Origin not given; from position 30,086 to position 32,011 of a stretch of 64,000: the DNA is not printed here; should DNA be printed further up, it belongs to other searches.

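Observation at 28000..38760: Same-strand array of six divergent CrtI/phytoene-desaturase-family flavoenzymes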

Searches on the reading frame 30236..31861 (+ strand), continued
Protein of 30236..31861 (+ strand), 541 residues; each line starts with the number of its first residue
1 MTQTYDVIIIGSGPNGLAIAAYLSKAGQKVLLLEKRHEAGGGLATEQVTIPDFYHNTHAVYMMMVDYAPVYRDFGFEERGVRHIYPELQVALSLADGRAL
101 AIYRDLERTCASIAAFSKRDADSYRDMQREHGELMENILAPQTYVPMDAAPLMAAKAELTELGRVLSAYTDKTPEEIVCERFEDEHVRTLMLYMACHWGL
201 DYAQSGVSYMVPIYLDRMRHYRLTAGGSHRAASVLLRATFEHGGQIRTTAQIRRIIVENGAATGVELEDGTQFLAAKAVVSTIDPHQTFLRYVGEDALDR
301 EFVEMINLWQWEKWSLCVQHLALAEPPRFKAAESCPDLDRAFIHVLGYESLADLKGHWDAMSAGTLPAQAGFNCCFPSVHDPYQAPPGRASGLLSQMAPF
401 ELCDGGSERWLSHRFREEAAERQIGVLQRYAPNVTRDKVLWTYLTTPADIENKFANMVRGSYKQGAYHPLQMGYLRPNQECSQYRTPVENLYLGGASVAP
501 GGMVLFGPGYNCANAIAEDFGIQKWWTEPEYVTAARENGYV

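Call 76: search_dna_similar(query=window:30236-31858:+, collection=plasmids, mode=protein, max_evalue=1e-20, max_rows=25)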
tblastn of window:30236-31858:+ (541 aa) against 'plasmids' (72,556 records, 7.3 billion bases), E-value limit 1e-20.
Records with a match: 57; places in all: 59; records where one place covers at least 80% of the query: 53.
Best place of each record, by identity: <60% 57.
By first word of the organism name: Sulfitobacter 10; Novosphingobium 4; Sphingobium 3; Rhizobium 3; Shinella 3; Mesorhizobium 3; Tritonibacter 3; Agrobacterium 2; Alloyangia 2; Halocatena 2; and 20 more.
By predicted mobility (MOB-suite, as given by PLSDB): non-mobilizable 44; conjugative 11; mobilizable 2.
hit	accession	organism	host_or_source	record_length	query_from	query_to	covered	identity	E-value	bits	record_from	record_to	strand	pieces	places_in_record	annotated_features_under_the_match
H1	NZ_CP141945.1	Novosphingobium sp. RL4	Rheum palmatum L.,Single ...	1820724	1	527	97%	29.2%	5e-47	184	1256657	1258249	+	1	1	none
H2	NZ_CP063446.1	Novosphingobium sp. ES2-1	mixed culture,activated sludge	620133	1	523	97%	29.3%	2e-48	187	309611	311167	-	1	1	NAD(P)/FAD-dependent oxidoreductase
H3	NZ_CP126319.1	Burkholderia anthina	Sorghum bicolor,Sandy loam,rhizosphere ...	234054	1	505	93%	30.3%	2e-52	200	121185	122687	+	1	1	NAD(P)/FAD-dependent oxidoreductase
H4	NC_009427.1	Novosphingobium aromaticivorans DSM 12444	-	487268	1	523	97%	29.2%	1e-49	191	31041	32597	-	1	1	NAD(P)/FAD-dependent oxidoreductase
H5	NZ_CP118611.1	Ensifer adhaerens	Pure isolate,Rhizosphere of Cyperus ...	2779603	1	520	96%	29.4%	1e-38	159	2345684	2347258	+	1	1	none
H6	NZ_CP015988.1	Sphingobium sp. EP60837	cell culture,soil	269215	1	522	96%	29.0%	7e-54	204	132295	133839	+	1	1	NAD(P)/FAD-dependent oxidoreductase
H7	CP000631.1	Rhizobium rhizogenes K84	-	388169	4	523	96%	28.9%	1e-49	191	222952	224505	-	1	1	Phytoene dehydrogenase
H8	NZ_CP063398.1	Rhizobium sp. SL42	Amphicarpaea bracteata,Whole ...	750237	3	520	96%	28.9%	3e-36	151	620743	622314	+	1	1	NAD(P)/FAD-dependent oxidoreductase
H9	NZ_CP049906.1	Diaphorobacter sp. HDW4B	single bacterial strain,Hydrophilus ...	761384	2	507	94%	29.4%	5e-46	181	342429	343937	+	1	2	NAD(P)/FAD-dependent oxidoreductase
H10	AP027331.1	Sphingobium sp. TomTYG65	-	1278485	5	541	99%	27.7%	9e-28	125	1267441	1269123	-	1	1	FAD-dependent oxidoreductase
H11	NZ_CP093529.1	Shinella zoogloeoides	-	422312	3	520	96%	28.5%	5e-36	151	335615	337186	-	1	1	NAD(P)/FAD-dependent oxidoreductase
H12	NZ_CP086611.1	Shinella zoogloeoides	-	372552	3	520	96%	28.5%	7e-36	150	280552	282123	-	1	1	NAD(P)/FAD-dependent oxidoreductase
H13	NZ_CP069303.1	Shinella sp. PSBB067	monoisolate,Minnesota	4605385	3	520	96%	28.5%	8e-36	150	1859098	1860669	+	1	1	none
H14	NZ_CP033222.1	Parasedimentitalea marina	Cell culture,deep seawater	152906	5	521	96%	28.4%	1e-36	153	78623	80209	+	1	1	NAD(P)/FAD-dependent oxidoreductase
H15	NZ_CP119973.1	Agrobacterium leguminum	pure culture,soil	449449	3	517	95%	28.4%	1e-44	176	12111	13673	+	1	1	NAD(P)/FAD-dependent oxidoreductase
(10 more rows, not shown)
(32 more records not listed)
